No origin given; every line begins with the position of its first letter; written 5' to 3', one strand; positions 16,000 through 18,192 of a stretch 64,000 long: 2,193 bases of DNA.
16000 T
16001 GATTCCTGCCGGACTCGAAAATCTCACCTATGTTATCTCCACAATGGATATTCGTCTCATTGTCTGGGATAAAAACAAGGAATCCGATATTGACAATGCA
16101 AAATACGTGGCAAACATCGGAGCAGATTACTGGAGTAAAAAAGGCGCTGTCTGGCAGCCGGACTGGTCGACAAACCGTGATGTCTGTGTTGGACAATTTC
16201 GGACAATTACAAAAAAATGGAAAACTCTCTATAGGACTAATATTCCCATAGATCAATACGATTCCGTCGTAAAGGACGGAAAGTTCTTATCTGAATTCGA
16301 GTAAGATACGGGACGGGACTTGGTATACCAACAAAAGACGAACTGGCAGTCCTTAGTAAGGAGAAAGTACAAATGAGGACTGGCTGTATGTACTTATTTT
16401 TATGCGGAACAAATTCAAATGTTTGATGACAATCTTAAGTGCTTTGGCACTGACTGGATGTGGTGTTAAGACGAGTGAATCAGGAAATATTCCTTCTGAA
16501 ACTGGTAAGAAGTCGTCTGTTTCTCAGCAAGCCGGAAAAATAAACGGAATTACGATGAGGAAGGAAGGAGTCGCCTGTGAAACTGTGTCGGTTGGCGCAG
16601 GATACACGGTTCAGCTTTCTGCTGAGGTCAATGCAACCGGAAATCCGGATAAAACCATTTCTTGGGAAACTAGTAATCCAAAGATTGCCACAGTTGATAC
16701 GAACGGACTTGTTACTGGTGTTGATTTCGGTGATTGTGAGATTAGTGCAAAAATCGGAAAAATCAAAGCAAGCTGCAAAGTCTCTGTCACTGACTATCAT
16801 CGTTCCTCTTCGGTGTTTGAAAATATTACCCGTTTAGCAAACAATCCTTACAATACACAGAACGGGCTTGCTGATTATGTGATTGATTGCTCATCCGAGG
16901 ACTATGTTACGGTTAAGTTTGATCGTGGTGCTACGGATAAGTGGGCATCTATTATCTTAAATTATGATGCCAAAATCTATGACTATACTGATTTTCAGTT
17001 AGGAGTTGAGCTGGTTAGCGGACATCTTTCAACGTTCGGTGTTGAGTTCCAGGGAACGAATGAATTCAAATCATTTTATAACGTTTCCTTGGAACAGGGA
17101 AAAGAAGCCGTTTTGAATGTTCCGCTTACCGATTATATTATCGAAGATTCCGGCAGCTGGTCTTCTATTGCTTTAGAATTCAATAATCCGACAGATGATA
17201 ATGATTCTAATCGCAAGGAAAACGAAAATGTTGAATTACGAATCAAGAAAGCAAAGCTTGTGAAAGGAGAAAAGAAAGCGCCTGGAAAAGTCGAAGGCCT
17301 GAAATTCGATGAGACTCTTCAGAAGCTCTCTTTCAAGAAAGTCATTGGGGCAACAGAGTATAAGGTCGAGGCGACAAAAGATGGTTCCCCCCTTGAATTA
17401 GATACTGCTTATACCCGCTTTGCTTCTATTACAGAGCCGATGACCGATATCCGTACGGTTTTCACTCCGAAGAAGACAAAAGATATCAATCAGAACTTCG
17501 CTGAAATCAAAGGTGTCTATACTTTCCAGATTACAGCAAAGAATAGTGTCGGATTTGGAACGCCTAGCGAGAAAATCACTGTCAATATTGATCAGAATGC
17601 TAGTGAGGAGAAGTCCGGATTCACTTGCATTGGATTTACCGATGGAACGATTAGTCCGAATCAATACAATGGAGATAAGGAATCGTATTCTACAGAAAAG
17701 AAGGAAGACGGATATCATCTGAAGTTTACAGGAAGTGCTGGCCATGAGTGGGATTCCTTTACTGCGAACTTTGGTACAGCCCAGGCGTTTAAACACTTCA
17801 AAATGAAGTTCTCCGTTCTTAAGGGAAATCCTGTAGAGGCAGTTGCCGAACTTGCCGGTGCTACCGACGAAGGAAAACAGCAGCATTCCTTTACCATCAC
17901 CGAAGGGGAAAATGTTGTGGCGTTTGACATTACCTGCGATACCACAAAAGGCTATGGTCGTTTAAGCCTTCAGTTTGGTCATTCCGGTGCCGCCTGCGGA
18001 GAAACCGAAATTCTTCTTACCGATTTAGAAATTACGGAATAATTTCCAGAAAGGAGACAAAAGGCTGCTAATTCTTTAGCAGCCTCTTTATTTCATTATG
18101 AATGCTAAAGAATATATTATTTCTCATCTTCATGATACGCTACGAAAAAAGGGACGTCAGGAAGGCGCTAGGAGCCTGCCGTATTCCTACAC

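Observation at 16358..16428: An RBS-driven 17-codon uORF overlaps the start of the Big_2 lipoprotein gene in another frame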

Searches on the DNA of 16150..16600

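Call 31: search_rna_families(source=window, start=16150, end=16600, threshold=evalue, max_evalue=10)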
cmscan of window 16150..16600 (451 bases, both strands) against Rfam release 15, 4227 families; matches with E-value up to 10: 2.
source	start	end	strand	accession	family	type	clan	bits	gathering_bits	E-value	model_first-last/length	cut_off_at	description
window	16386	16470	-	RF02106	DLEU2_2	Gene; lncRNA;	-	18.8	45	6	1-90/90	no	Deleted in lymphocytic leukemia 2 conserved region 2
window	16253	16279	+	RF01788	drz-agam-2-2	Gene; ribozyme;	-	11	38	1.8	79-105/191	no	drz-agam-2-2 ribozyme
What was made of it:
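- On Known RNA families (Rfam 15): Over 16150-16600 at E<=10 there are only two chance-level hits, far below their gathering scores (call 31).
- Tried and rejected: None found (call 31).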

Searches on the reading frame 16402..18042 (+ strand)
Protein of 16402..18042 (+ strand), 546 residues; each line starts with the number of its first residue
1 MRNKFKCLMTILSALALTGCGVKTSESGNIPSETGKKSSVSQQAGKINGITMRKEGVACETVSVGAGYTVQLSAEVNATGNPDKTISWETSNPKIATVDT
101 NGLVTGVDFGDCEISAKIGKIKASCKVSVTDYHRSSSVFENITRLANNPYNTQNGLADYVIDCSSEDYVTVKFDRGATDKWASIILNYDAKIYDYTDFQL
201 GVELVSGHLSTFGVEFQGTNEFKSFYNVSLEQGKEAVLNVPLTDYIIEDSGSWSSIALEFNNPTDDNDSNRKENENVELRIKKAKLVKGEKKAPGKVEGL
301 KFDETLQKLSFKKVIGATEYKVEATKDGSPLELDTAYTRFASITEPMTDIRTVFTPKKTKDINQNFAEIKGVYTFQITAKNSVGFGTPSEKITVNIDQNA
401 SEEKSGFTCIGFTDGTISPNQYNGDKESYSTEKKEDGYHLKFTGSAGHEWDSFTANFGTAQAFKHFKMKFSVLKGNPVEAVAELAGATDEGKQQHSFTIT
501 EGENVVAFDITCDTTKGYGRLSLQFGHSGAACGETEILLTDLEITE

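Call 4: find_related_loci(query=window:16402-18042:+, collection=genome_contigs, flank=3000)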
Query window:16402-18042:+ (546 aa) in genome_contigs; peptide patterns used: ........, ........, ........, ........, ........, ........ (x = any residue, [..] = any of these).
60 stretches matched a pattern; 3 encode a relative of the query (tblastn E <= 1e-3); 2 distinct loci.
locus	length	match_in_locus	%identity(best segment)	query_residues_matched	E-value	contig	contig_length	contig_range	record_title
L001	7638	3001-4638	98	1-546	0e+0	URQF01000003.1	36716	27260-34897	uncultured Mollicutes bacterium isolate UMGS1247 genome assembly, contig: NODE_266_length_36716_cov_8.205109, whole geno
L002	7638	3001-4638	98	1-546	0e+0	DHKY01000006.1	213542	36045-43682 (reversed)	MAG TPA_asm: Bacillales bacterium UBA4682 UBA4682_contig_733, whole genome shotgun sequence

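Call 5: find_homologous_proteins(query=window:16402-18039:+)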
Query window:16402-18039:+ (546 aa): 27 proteins with E <= 0.001 among 8000 candidates.
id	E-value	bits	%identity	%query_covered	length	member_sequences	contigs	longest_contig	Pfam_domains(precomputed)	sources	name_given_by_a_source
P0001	0.0e+0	1172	98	99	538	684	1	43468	PF22359.3,PF02368.25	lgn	-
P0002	4.1e-19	87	36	18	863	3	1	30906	PF21764.4,PF23598.2,PF26182.1,PF02369.23,PF00560.40,PF12799.14,PF22359.3,PF02368.25,PF13855.13,PF26918.1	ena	-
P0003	1.3e-17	82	29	25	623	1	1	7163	PF21764.4,PF26182.1,PF21461.4,PF22359.3,PF02368.25,PF26918.1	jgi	jgi:uncharacterized protein YjdB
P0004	1.1e-16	79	30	20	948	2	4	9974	PF21764.4,PF26182.1,PF02494.23,PF21461.4,PF22359.3,PF02368.25,PF26918.1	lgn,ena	-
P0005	4.4e-15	73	42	13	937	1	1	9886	PF26182.1,PF25354.2,PF22359.3,PF02368.25,PF26918.1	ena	-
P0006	5.9e-15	73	34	15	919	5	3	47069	PF21764.4,PF13306.13,PF26182.1,PF21461.4,PF22359.3,PF02368.25,PF20578.5,PF26918.1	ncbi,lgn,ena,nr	ncbi:MAG: leucine-rich repeat protein [Bacteroides sp.]|nr:leucine-rich repeat protein [Bacteroides 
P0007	3.5e-14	70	33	20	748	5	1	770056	PF21764.4,PF26182.1,PF02369.23,PF00560.40,PF12799.14,PF22359.3,PF02368.25,PF13855.13,PF26918.1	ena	-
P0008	1.7e-11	62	36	17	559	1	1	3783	PF21764.4,PF26182.1,PF21461.4,PF13629.13,PF22359.3,PF22067.3,PF02368.25,PF23486.2,PF26918.1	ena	-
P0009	1.6e-10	58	39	12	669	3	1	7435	PF21764.4,PF26182.1,PF00404.25,PF02368.25,PF26918.1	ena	-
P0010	2.3e-10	58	38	17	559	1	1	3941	PF26182.1,PF21461.4,PF13629.13,PF22359.3,PF22067.3,PF02368.25,PF26918.1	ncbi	-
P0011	1.0e-9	56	38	17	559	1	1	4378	PF26182.1,PF21461.4,PF13629.13,PF22359.3,PF22067.3,PF02368.25,PF26918.1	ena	-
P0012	2.6e-9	54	36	19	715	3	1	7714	PF26182.1,PF13385.14,PF22359.3,PF02368.25,PF26918.1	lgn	-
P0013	5.2e-9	53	44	12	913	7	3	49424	PF21764.4,PF26182.1,PF14200.13,PF22359.3,PF02368.25,PF26918.1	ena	-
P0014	7.1e-9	53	42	14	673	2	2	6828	PF22359.3,PF02368.25,PF26918.1,PF16378.11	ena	-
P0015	7.2e-9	53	41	12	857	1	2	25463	PF26182.1,PF21461.4,PF18998.7,PF22359.3,PF00395.26,PF02368.25,PF26918.1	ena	-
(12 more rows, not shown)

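Call 10: list_cluster_members(proteins=[P0001, window:16402-18039:+])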
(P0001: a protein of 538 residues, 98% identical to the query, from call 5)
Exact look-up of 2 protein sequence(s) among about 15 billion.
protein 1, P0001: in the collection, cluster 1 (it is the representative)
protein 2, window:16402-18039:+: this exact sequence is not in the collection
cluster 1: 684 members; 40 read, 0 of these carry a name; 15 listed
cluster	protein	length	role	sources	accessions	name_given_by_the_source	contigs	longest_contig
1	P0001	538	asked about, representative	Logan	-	-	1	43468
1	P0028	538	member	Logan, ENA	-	-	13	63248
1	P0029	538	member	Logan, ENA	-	-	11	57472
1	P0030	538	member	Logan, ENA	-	-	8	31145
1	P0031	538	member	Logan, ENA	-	-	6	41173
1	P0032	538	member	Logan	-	-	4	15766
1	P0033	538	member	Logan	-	-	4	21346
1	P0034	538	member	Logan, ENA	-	-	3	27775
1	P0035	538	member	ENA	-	-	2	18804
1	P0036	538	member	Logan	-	-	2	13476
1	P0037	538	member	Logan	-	-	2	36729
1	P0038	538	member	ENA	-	-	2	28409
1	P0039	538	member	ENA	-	-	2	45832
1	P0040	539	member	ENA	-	-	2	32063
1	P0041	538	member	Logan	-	-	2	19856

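Call 13: find_encoding_contigs(protein=P0028, flank=1500, max_places=10)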
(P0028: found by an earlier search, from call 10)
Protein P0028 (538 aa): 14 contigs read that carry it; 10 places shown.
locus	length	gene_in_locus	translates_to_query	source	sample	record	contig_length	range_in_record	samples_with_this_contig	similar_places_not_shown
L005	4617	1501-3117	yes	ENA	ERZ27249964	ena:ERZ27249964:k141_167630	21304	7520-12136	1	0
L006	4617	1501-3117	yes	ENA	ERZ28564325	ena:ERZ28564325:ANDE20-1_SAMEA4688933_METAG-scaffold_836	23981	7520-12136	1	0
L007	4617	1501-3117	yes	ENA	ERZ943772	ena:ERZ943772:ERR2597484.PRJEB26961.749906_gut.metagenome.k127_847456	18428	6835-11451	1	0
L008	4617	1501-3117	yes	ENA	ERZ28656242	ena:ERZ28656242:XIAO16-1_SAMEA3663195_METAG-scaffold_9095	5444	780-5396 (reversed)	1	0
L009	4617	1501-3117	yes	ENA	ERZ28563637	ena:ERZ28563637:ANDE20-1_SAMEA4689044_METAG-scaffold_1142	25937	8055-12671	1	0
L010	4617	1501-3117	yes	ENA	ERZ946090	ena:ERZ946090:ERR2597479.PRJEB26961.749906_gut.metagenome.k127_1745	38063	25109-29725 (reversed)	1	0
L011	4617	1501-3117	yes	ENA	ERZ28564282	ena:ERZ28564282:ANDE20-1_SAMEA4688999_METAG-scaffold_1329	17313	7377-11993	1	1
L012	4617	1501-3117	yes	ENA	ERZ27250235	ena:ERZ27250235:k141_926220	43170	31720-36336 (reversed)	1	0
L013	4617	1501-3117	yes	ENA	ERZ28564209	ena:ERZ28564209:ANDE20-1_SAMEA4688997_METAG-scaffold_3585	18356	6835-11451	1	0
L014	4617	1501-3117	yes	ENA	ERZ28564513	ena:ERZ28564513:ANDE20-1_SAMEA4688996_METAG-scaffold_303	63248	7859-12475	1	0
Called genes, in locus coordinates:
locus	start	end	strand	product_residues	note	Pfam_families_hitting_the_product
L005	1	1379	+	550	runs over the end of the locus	-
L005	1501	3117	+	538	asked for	PF02368:Big_2, PF22359:Big-like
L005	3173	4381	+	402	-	PF01204:Trehalase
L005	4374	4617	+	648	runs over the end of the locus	PF00933:Glyco_hydro_3, PF01915:Glyco_hydro_3_C, PF14310:Fn3-like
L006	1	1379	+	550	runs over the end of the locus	-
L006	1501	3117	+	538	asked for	PF02368:Big_2, PF22359:Big-like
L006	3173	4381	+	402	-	PF01204:Trehalase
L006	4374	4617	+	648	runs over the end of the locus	PF00933:Glyco_hydro_3, PF01915:Glyco_hydro_3_C, PF14310:Fn3-like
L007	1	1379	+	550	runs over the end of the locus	-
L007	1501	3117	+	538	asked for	PF02368:Big_2, PF22359:Big-like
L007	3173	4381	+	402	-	PF01204:Trehalase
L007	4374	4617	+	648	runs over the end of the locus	PF00933:Glyco_hydro_3, PF01915:Glyco_hydro_3_C, PF14310:Fn3-like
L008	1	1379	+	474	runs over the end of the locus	?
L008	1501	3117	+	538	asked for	PF02368:Big_2, PF22359:Big-like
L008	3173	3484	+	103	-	-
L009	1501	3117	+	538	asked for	PF02368:Big_2, PF22359:Big-like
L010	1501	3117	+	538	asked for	PF02368:Big_2, PF22359:Big-like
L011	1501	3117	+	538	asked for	PF02368:Big_2, PF22359:Big-like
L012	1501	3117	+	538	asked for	PF02368:Big_2, PF22359:Big-like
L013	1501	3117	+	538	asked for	PF02368:Big_2, PF22359:Big-like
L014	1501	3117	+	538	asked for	PF02368:Big_2, PF22359:Big-like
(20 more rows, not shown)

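Call 14: find_encoding_contigs(protein=P0029, flank=1500, max_places=10)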
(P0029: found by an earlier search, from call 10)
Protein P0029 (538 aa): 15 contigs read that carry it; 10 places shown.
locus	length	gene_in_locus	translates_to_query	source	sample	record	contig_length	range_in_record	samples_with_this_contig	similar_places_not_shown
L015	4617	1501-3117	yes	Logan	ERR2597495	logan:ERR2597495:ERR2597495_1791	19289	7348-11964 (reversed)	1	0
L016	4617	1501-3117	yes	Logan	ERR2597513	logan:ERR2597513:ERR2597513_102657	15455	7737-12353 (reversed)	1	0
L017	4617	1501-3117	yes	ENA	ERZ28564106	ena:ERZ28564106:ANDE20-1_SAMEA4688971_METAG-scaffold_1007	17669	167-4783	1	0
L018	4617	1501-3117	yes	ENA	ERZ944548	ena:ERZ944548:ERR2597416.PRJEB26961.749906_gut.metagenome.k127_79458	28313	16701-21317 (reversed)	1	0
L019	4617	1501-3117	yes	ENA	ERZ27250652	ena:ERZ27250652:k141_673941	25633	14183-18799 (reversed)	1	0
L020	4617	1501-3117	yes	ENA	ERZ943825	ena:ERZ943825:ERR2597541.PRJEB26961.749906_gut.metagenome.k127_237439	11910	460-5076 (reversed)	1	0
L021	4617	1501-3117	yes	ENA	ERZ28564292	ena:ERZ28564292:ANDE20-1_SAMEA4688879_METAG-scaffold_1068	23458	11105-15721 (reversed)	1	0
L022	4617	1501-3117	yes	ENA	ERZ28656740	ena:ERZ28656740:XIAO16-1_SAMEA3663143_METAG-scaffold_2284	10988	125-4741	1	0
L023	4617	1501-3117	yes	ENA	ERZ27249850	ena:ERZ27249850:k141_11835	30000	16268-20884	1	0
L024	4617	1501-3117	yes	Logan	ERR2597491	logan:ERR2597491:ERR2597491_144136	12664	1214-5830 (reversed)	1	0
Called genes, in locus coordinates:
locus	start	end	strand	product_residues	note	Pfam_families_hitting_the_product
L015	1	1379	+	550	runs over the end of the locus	-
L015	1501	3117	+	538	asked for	PF02368:Big_2, PF22359:Big-like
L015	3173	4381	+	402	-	PF01204:Trehalase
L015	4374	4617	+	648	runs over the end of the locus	PF00933:Glyco_hydro_3, PF01915:Glyco_hydro_3_C, PF14310:Fn3-like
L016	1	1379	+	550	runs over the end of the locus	-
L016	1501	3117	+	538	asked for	PF02368:Big_2, PF22359:Big-like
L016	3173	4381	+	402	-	PF01204:Trehalase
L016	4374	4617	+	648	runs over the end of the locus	PF00933:Glyco_hydro_3, PF01915:Glyco_hydro_3_C, PF14310:Fn3-like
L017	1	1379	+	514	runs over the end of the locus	?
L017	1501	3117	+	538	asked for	PF02368:Big_2, PF22359:Big-like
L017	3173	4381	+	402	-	PF01204:Trehalase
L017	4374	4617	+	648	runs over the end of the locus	PF00933:Glyco_hydro_3, PF01915:Glyco_hydro_3_C, PF14310:Fn3-like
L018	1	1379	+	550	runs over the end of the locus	-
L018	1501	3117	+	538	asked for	PF02368:Big_2, PF22359:Big-like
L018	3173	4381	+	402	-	PF01204:Trehalase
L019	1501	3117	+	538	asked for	PF02368:Big_2, PF22359:Big-like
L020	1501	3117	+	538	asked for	PF02368:Big_2, PF22359:Big-like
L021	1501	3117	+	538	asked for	PF02368:Big_2, PF22359:Big-like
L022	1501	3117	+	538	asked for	PF02368:Big_2, PF22359:Big-like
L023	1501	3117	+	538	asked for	PF02368:Big_2, PF22359:Big-like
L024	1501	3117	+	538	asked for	PF02368:Big_2, PF22359:Big-like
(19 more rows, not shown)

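Call 15: find_encoding_contigs(protein=P0030, flank=1500, max_places=10)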
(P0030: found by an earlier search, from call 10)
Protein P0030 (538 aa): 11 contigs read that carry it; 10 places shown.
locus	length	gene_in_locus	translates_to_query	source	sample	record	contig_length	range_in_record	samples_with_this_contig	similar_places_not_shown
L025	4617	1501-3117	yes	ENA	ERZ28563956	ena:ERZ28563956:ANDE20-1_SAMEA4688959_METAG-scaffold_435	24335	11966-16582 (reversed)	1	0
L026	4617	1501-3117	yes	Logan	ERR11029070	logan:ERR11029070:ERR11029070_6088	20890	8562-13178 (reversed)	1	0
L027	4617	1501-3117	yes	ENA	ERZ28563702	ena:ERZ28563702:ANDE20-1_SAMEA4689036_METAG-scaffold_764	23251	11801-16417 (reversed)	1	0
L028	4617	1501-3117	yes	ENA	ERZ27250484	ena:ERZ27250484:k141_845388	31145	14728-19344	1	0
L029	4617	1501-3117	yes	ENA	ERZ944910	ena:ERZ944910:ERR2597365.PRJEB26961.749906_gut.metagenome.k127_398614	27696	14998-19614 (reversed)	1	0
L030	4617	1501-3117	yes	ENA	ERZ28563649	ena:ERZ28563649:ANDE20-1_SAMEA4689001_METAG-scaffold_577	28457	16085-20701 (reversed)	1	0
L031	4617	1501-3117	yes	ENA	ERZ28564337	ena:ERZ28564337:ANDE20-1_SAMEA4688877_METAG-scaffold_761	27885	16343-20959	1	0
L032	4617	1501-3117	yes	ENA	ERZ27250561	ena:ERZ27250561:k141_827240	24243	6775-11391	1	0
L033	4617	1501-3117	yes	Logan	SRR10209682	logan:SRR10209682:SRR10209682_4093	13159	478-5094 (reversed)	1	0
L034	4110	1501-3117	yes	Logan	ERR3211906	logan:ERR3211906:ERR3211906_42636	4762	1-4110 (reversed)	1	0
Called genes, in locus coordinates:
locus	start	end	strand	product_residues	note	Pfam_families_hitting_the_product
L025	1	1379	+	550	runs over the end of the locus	-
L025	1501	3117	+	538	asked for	PF02368:Big_2, PF22359:Big-like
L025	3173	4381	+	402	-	PF01204:Trehalase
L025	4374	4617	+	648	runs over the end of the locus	PF00933:Glyco_hydro_3, PF01915:Glyco_hydro_3_C, PF14310:Fn3-like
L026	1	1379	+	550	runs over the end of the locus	-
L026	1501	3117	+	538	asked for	PF02368:Big_2, PF22359:Big-like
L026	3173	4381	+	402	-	PF01204:Trehalase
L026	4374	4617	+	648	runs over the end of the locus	PF00933:Glyco_hydro_3, PF01915:Glyco_hydro_3_C, PF14310:Fn3-like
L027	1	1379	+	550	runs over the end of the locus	-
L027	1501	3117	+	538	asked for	PF02368:Big_2, PF22359:Big-like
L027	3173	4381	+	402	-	PF01204:Trehalase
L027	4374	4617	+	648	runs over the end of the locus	PF00933:Glyco_hydro_3, PF01915:Glyco_hydro_3_C, PF14310:Fn3-like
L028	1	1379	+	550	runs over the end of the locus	-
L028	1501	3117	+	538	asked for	PF02368:Big_2, PF22359:Big-like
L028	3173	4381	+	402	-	PF01204:Trehalase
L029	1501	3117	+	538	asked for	PF02368:Big_2, PF22359:Big-like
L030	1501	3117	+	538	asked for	PF02368:Big_2, PF22359:Big-like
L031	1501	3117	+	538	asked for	PF02368:Big_2, PF22359:Big-like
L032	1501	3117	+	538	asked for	PF02368:Big_2, PF22359:Big-like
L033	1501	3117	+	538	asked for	PF02368:Big_2, PF22359:Big-like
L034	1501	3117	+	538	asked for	PF02368:Big_2, PF22359:Big-like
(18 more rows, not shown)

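Call 16: find_encoding_contigs(protein=P0040, flank=1500, max_places=10)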
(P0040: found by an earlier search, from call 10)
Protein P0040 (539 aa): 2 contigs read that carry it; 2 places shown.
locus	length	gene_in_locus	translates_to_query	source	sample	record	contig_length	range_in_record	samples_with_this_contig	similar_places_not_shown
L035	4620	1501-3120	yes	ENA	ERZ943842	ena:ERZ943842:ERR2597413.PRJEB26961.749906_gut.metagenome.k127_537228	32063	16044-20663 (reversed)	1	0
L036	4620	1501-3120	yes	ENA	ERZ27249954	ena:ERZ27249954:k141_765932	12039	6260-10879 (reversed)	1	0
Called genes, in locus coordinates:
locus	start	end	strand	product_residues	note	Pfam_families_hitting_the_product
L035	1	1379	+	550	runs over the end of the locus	-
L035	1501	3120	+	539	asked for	PF02368:Big_2, PF22359:Big-like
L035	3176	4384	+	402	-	PF01204:Trehalase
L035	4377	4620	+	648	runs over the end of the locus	PF00933:Glyco_hydro_3, PF01915:Glyco_hydro_3_C, PF14310:Fn3-like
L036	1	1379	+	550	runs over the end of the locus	-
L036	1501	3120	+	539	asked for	PF02368:Big_2, PF22359:Big-like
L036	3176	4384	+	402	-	PF01204:Trehalase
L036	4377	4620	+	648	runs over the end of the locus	PF00933:Glyco_hydro_3, PF01915:Glyco_hydro_3_C, PF14310:Fn3-like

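Call 17: find_encoding_contigs(protein=P0031, flank=1500, max_places=10)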
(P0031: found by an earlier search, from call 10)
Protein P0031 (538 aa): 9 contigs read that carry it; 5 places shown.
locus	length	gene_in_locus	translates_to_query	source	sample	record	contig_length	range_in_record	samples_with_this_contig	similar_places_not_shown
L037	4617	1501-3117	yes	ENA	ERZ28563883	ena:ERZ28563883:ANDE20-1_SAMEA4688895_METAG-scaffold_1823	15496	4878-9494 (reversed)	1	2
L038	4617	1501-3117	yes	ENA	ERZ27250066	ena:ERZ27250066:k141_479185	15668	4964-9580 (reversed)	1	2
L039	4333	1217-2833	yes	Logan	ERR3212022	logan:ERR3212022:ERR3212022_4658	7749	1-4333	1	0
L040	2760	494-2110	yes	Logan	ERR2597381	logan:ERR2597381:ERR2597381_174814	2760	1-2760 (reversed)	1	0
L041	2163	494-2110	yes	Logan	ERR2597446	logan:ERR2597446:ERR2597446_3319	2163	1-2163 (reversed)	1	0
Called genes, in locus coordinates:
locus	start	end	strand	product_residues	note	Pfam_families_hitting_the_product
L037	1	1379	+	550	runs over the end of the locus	-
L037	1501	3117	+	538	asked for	PF02368:Big_2, PF22359:Big-like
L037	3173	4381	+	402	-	PF01204:Trehalase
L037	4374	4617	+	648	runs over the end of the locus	PF00933:Glyco_hydro_3, PF01915:Glyco_hydro_3_C, PF14310:Fn3-like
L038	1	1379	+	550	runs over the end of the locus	-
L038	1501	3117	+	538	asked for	PF02368:Big_2, PF22359:Big-like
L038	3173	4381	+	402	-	PF01204:Trehalase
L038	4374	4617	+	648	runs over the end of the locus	PF00933:Glyco_hydro_3, PF01915:Glyco_hydro_3_C, PF14310:Fn3-like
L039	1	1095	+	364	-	?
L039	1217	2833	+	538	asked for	PF02368:Big_2, PF22359:Big-like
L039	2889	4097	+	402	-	PF01204:Trehalase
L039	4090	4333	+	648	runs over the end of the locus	PF00933:Glyco_hydro_3, PF01915:Glyco_hydro_3_C, PF14310:Fn3-like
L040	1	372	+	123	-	?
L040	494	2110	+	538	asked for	PF02368:Big_2, PF22359:Big-like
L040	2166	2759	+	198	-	?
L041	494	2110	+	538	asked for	PF02368:Big_2, PF22359:Big-like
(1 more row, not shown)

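Call 32: find_encoding_contigs(protein=P0032, flank=1500, max_places=10)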
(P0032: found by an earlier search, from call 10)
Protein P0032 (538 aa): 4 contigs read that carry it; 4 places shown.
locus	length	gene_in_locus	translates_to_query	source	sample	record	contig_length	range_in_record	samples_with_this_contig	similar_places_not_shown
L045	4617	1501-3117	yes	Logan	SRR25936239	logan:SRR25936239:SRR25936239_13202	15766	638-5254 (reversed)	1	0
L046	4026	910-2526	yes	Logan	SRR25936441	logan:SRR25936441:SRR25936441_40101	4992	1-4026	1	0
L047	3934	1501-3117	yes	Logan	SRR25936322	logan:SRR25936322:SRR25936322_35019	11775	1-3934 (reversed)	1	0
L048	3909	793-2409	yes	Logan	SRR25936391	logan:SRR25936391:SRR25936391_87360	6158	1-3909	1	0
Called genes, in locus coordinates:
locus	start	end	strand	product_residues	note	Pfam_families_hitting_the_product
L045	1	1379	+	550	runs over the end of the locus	-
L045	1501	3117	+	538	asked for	PF02368:Big_2, PF22359:Big-like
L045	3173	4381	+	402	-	PF01204:Trehalase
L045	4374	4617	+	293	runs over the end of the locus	?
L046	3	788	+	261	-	?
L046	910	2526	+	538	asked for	PF02368:Big_2, PF22359:Big-like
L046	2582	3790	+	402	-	PF01204:Trehalase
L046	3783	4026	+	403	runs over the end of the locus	?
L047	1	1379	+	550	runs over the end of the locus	-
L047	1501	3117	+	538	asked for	PF02368:Big_2, PF22359:Big-like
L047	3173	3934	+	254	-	?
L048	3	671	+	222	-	?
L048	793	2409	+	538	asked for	PF02368:Big_2, PF22359:Big-like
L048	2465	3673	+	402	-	PF01204:Trehalase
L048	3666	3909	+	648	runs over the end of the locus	PF00933:Glyco_hydro_3, PF01915:Glyco_hydro_3_C, PF14310:Fn3-like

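Call 33: find_encoding_contigs(protein=P0033, flank=1500, max_places=10)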
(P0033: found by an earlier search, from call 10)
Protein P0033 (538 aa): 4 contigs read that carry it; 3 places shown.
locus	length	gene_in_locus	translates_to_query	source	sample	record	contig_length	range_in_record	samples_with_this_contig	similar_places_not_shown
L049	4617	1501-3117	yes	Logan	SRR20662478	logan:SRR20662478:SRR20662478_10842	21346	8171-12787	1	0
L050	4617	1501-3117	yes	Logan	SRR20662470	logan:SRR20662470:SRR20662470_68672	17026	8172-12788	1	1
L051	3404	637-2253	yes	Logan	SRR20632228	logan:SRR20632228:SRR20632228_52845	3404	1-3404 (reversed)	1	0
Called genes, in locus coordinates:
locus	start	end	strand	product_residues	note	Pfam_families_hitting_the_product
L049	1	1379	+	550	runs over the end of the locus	-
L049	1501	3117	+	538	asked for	PF02368:Big_2, PF22359:Big-like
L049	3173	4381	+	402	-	PF01204:Trehalase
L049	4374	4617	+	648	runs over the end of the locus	PF00933:Glyco_hydro_3, PF01915:Glyco_hydro_3_C, PF14310:Fn3-like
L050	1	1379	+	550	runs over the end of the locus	-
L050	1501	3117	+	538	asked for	PF02368:Big_2, PF22359:Big-like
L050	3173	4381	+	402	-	PF01204:Trehalase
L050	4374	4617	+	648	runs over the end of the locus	PF00933:Glyco_hydro_3, PF01915:Glyco_hydro_3_C, PF14310:Fn3-like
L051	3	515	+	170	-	?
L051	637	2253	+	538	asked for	PF02368:Big_2, PF22359:Big-like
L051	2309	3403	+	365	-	?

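Call 47: search_protein_families(library=pfam, proteins=[window:16402-18039:+], max_evalue=0.001)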
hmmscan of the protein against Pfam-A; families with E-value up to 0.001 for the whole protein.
window:16402-18039:+ (546 aa): 2 families
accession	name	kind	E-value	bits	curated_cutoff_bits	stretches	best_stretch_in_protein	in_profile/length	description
PF02368.24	Big_2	-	9.4e-13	48.4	22.8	1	60-120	10-70/79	Bacterial Ig-like domain (group 2)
PF22359.2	Big-like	-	1.8e-07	31.8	27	1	86-130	3-47/48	Bacterial Ig-like domain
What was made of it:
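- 16402..18042 (+): Big_2 lipoprotein gene, 546 aa from the ancestral start ATG 16402. The signal peptide is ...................|C, with lipobox Cys20 at 16459-61. Pfam Big_2 and Big-like (call 47).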
